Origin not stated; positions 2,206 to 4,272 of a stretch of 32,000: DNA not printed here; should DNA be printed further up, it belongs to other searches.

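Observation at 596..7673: Array of four tandem, translationally coupled TPR + GT41 (OGT/SPINDLY-like) glycosyltransferase paralogs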

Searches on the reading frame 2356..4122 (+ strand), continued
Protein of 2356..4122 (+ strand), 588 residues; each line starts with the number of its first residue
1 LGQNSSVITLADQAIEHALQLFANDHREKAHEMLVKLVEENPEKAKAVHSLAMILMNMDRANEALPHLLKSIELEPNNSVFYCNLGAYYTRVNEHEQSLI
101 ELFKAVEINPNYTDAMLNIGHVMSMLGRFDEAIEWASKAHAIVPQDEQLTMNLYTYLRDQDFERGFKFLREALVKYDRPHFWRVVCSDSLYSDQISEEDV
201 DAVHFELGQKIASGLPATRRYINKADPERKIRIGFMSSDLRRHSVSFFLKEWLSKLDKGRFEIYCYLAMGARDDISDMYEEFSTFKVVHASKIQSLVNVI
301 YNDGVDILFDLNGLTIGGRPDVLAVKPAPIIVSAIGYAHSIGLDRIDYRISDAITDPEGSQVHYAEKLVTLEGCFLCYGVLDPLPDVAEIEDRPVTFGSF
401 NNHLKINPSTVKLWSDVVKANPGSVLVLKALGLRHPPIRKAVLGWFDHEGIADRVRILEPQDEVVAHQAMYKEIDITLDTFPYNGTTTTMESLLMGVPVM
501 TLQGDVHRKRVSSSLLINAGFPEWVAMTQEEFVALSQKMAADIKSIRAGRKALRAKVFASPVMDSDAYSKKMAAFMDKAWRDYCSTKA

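Call 9: search_protein_families(library=ncbifam, proteins=[window:2356-4122:+], max_evalue=0.001)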
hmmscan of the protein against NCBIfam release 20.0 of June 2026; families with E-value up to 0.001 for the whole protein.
window:2356-4122:+ (588 aa): 18 families
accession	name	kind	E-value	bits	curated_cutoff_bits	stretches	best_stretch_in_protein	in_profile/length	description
NF040959.1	MamA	equivalog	2.1e-14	53.5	200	1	27-109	121-203/204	magnetosome protein MamA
TIGR02521.1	type_IV_pilW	equivalog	7.9e-12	45.2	154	1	9-160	29-183/234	type IV pilus biogenesis/stability protein PilW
TIGR02917.1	PEP_TPR_lipo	equivalog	3.1e-11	41.9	312.2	1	14-160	739-884/899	XrtA/PEP-CTERM system TPR-repeat protein PrsT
NF033762.1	social_mot_Tgl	equivalog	4.6e-08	32.7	225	0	17-89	37-110/252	social motility TPR repeat lipoprotein Tgl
NF047558.1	TPR_END_plus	domain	1.5e-07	31.2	32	0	82-117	2-37/56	TPR end-of-group domain-containing protein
NF052400.1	M48_BAM_BepA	equivalog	7.4e-07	28.3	570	1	16-131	312-427/483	beta-barrel assembly-enhancing protease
NF008391.2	PRK11189.1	equivalog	8.7e-07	28.7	250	1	69-201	89-219/297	lipoprotein NlpI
TIGR00990.1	3a0801s09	subfamily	2.4e-06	26.5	757.25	1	30-133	111-214/615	mitochondrial import receptor subunit TOM70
TIGR02552.1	LcrH_SycD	equivalog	5.4e-06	26.2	104.8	1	16-110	23-117/136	SycD/LcrH family type III secretion system chaperone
NF002725.1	PRK02603.1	equivalog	2.7e-05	24.3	143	0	63-132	53-125/173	photosystem I assembly protein Ycf3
NF033920.0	C39_PA2778_fam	equivalog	0.00011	21.7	150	0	19-75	198-254/255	PA2778 family cysteine peptidase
NF007302.0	PRK09782.1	equivalog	0.00018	19.6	1223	1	61-164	595-698/990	phage receptor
NF008755.0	PRK11788.1-3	equivalog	0.00024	20.6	430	0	10-191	123-294/388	lipopolysaccharide assembly protein LapB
NF049992.1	NGTferase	equivalog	0.00025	19.8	1000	1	325-543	355-574/614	UDP-glucose:protein N-beta-glucosyltransferase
NF008756.0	PRK11788.1-4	equivalog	0.00028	20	474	0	4-75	173-244/389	lipopolysaccharide assembly protein LapB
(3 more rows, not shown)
